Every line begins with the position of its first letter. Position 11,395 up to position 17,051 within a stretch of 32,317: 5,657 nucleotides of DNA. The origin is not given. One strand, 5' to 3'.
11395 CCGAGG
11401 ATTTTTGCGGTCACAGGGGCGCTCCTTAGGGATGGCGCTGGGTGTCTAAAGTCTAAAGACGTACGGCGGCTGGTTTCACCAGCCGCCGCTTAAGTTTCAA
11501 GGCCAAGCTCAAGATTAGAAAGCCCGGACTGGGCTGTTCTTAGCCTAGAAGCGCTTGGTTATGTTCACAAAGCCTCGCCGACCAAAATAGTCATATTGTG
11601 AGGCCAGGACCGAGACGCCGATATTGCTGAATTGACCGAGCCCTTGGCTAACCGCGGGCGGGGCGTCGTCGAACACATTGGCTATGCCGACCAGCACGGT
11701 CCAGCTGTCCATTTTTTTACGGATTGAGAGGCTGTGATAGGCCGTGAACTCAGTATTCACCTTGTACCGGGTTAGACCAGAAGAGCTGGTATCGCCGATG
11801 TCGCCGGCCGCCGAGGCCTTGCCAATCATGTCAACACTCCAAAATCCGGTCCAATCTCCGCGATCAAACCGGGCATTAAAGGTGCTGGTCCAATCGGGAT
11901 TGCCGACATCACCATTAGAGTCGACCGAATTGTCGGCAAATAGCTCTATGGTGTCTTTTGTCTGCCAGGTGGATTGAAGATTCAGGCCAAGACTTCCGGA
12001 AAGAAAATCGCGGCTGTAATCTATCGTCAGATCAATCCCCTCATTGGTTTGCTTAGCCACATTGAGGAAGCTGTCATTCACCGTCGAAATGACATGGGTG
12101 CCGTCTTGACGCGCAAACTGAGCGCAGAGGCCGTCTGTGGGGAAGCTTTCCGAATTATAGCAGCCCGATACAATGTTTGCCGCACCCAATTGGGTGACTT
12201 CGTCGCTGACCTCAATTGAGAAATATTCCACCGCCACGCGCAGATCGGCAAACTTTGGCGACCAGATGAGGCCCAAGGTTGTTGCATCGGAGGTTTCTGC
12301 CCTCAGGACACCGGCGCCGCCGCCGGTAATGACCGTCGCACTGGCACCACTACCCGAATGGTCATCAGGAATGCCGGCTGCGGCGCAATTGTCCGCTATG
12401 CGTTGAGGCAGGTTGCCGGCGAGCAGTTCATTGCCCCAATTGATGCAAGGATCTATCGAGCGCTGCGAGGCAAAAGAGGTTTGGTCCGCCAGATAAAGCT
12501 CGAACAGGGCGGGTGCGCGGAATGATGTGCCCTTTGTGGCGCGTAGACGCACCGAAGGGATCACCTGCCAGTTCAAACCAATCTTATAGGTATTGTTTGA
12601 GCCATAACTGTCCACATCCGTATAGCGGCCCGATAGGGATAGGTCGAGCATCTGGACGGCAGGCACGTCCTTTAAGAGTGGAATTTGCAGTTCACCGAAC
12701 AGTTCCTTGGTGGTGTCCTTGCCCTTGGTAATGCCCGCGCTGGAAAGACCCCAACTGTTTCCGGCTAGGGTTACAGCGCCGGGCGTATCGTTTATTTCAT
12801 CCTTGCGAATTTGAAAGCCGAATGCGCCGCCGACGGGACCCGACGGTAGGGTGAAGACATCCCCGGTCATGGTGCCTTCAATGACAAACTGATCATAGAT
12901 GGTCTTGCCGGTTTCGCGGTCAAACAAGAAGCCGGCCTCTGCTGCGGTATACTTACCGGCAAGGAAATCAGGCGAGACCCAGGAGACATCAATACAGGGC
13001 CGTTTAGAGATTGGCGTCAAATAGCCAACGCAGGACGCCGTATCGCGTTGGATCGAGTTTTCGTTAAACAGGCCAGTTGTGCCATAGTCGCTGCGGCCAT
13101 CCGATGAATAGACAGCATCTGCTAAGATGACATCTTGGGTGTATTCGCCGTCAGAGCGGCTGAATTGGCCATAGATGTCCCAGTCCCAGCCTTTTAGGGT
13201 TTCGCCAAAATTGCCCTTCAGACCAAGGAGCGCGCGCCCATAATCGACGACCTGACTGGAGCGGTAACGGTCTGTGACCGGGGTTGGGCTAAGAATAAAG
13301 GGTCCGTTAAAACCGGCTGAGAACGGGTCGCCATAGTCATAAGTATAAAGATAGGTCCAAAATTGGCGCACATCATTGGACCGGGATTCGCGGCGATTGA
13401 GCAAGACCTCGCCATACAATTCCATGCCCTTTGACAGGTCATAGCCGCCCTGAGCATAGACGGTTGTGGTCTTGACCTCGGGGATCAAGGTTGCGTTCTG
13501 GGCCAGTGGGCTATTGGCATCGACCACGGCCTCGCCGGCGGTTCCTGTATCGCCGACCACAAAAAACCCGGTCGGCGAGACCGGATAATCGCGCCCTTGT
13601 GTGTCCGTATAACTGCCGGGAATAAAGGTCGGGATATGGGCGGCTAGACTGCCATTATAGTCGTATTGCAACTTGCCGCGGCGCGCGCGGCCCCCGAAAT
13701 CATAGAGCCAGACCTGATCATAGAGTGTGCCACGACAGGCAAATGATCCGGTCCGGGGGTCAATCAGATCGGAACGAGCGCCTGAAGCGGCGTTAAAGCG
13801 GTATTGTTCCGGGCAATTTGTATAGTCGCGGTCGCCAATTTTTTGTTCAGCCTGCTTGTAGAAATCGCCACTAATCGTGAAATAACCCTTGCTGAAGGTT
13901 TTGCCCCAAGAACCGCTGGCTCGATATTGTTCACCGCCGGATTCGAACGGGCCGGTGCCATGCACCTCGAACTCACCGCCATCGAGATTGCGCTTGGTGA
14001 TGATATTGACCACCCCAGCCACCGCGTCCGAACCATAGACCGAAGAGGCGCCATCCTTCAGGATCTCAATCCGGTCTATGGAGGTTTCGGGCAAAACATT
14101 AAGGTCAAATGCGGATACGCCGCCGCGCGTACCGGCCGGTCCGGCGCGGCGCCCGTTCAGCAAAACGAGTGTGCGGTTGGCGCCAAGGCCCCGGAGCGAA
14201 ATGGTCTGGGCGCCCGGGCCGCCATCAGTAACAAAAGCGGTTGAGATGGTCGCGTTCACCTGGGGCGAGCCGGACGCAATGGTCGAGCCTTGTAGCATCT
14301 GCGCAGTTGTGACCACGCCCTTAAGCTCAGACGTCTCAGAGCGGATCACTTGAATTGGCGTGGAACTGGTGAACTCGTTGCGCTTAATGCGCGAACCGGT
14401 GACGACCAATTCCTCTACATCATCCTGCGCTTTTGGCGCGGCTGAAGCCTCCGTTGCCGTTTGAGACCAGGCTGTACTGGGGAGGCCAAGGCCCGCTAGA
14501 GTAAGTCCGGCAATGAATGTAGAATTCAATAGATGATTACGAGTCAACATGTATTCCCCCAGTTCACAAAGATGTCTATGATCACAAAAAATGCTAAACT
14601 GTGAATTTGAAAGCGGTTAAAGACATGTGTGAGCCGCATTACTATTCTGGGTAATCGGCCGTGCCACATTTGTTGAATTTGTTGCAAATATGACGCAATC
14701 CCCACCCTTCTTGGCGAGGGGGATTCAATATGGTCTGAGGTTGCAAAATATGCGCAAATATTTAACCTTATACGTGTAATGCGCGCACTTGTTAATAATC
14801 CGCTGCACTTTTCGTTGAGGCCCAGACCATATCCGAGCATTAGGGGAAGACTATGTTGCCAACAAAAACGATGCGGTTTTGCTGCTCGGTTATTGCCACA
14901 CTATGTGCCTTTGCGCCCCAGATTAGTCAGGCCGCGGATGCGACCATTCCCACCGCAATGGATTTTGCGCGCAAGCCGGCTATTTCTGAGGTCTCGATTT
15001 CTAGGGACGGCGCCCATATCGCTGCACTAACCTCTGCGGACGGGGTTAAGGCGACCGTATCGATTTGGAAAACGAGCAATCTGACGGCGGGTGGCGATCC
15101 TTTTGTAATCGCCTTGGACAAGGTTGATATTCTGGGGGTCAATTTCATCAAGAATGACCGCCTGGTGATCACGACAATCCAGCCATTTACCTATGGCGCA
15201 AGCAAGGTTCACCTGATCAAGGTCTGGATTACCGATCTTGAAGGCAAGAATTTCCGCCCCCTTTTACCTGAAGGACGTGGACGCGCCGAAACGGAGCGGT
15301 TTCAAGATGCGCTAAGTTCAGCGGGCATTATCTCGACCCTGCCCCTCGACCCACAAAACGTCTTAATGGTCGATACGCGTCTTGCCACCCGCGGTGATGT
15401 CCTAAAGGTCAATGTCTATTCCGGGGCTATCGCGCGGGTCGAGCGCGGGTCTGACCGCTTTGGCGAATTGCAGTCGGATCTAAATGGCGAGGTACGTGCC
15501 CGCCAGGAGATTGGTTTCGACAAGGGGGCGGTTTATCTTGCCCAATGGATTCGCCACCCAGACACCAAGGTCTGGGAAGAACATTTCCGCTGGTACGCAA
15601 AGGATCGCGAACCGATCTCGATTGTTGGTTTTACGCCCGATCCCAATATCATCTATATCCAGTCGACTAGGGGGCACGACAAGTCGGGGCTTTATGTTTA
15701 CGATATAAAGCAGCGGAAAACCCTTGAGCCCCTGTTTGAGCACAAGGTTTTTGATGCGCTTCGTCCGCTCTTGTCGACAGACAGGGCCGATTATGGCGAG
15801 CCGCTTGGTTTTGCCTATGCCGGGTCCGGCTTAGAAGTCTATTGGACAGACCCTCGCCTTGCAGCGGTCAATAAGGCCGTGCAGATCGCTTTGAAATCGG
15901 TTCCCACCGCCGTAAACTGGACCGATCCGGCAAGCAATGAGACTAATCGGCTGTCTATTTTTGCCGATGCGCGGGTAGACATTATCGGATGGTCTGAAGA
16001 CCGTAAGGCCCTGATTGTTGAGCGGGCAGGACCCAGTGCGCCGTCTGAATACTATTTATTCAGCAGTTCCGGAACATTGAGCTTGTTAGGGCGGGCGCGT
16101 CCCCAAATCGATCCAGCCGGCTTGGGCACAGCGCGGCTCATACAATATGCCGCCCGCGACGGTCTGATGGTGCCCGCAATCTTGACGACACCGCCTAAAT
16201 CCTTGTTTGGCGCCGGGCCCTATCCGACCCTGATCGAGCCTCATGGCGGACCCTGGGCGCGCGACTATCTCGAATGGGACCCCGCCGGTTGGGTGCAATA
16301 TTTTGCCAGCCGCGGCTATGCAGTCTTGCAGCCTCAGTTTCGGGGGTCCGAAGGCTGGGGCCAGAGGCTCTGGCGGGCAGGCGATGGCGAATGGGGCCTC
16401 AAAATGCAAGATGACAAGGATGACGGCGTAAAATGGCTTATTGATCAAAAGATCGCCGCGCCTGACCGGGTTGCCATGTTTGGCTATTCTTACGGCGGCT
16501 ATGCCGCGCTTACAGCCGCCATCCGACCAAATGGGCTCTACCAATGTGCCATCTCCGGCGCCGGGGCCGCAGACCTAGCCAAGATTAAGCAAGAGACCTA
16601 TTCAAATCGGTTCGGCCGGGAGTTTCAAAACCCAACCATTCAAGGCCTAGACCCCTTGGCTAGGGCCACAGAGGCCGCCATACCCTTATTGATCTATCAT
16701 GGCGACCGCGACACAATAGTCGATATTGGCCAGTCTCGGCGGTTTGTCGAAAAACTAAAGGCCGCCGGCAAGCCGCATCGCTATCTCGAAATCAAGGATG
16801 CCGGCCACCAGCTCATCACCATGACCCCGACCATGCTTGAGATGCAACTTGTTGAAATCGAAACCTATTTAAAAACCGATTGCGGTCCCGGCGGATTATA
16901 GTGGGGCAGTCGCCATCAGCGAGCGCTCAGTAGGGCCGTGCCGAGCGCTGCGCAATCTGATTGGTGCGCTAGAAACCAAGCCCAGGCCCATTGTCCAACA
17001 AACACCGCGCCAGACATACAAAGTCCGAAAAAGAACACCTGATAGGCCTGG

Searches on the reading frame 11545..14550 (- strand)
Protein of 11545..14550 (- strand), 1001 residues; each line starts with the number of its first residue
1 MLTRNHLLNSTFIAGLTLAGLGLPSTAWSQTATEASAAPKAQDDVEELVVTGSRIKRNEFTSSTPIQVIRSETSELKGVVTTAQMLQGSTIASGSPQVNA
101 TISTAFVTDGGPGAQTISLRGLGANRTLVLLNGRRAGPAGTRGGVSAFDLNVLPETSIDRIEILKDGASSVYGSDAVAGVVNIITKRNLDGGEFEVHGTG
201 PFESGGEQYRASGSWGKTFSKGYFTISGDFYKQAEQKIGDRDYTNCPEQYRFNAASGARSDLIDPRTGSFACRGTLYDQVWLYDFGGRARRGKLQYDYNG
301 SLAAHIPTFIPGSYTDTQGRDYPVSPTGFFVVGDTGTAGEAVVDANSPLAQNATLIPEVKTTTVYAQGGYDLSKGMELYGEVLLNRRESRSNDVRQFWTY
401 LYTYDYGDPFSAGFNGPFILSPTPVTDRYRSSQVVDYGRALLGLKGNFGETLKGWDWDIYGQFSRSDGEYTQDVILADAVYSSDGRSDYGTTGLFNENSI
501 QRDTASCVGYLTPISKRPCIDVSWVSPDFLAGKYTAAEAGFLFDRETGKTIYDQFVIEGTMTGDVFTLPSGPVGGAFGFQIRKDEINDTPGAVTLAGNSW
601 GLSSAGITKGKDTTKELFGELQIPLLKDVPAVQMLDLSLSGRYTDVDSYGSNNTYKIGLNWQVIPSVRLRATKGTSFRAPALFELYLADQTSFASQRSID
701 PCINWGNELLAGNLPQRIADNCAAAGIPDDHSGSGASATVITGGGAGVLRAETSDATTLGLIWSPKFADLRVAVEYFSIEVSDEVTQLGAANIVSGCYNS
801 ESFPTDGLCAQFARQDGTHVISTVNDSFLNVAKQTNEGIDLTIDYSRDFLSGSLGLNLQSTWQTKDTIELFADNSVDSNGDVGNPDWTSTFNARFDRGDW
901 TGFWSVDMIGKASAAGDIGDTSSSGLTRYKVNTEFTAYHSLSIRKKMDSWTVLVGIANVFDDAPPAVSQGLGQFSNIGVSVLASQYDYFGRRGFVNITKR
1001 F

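Call 28: search_protein_families(library=pfam, proteins=[window:11545-14550:-], max_evalue=0.001)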
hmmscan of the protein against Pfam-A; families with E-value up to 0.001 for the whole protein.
window:11545-14550:- (1001 aa): 2 families
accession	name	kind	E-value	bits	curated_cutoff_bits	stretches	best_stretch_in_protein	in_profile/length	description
PF00593.30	TonB_dep_Rec_b-barrel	-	1.7e-24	88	27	1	395-959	19-436/436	TonB dependent receptor-like, beta-barrel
PF07715.20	Plug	-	1.7e-16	61.1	23.9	1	62-180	5-107/107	TonB-dependent Receptor Plug Domain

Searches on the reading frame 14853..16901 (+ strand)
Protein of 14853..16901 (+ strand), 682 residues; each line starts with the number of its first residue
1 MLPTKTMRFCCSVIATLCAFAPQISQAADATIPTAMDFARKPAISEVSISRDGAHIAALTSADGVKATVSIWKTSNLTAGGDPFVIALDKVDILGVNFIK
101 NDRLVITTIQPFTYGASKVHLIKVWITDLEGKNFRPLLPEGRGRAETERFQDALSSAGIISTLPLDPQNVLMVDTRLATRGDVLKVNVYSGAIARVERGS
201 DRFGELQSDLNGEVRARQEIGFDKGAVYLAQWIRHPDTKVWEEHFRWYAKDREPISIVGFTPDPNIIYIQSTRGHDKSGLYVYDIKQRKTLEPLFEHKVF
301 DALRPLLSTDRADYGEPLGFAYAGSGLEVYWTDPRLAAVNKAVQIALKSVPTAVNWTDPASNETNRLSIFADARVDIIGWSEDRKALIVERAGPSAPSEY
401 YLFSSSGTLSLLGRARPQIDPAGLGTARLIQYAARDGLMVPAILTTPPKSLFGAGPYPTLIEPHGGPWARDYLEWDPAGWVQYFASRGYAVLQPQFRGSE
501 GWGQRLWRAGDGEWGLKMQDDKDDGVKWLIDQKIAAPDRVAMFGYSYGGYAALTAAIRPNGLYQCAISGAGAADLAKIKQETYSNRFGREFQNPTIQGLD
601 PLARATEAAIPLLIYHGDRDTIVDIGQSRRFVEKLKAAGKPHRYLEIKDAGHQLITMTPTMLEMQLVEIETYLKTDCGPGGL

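Call 3: search_protein_families(library=pfam, proteins=[window:14853-16901:+], max_evalue=0.01)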
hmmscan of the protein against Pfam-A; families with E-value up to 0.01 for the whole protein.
window:14853-16901:+ (682 aa): 11 families
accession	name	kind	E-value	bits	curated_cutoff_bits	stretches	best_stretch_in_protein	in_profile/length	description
PF00326.27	Peptidase_S9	-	4.7e-33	114.9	22.6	1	481-655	7-190/213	Prolyl oligopeptidase family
PF02129.25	Peptidase_S15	-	8.5e-12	45.7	23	1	437-577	2-134/262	X-Pro dipeptidyl-peptidase (S15 family)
PF20434.5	BD-FAE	-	1.6e-08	34.7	26.8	1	455-635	11-215/215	BD-FAE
PF12146.15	Hydrolase_4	-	1.9e-08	34.4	27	1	602-654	184-234/239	Serine aminopeptidase, S33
PF01738.24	DLH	-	4.8e-07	30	21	1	482-652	35-186/217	Dienelactone hydrolase family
PF00561.26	Abhydrolase_1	-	6.8e-07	29.6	25.8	1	593-652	200-238/245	alpha/beta hydrolase fold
PF03583.20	LIP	-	6e-06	26.2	23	0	486-557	24-90/286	Secretory lipase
PF12697.13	Abhydrolase_6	-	5.3e-05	24.4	26.3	1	464-570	5-98/217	Alpha/beta hydrolase family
PF02230.22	Abhydrolase_2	-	6.3e-05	23.3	23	0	607-654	154-201/217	Phospholipase/Carboxylesterase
PF07859.19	Abhydrolase_3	-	0.00016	22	25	0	524-654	54-208/210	alpha/beta hydrolase fold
PF00756.26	Esterase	-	0.0049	17.1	22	1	528-621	105-195/251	Putative esterase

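Call 56: find_related_loci(query=window:14853-16901:+, collection=metagenome_contigs, flank=10000)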
Query window:14853-16901:+ (682 aa) in metagenome_contigs; peptide patterns used: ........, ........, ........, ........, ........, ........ (x = any residue, [..] = any of these).
600 stretches matched a pattern (row limit reached: there are more); 530 encode a relative of the query (tblastn E <= 1e-3); the best 80 are kept; 80 distinct loci.
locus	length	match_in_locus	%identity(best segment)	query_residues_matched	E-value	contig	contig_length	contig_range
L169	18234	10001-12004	63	9-682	0e+0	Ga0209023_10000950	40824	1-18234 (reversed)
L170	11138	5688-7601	65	38-677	0e+0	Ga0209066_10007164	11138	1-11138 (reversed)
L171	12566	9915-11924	62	8-682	0e+0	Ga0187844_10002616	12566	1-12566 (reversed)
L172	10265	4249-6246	63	14-682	0e+0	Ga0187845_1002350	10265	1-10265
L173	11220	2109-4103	62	16-682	0e+0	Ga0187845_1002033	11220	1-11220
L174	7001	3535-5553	57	8-682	0e+0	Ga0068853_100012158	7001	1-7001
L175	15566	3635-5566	58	37-682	0e+0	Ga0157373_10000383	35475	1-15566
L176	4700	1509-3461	59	30-682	0e+0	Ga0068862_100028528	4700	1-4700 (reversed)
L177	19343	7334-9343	62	8-682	0e+0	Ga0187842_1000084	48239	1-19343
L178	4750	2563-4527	58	28-682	0e+0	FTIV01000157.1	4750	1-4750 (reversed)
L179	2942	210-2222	57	10-682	0e+0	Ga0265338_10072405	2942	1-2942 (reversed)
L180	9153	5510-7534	56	8-682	0e+0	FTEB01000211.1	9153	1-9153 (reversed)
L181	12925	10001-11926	59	40-682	0e+0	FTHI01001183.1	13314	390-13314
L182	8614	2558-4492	57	37-682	0e+0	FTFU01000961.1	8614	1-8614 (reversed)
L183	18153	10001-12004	57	8-677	0e+0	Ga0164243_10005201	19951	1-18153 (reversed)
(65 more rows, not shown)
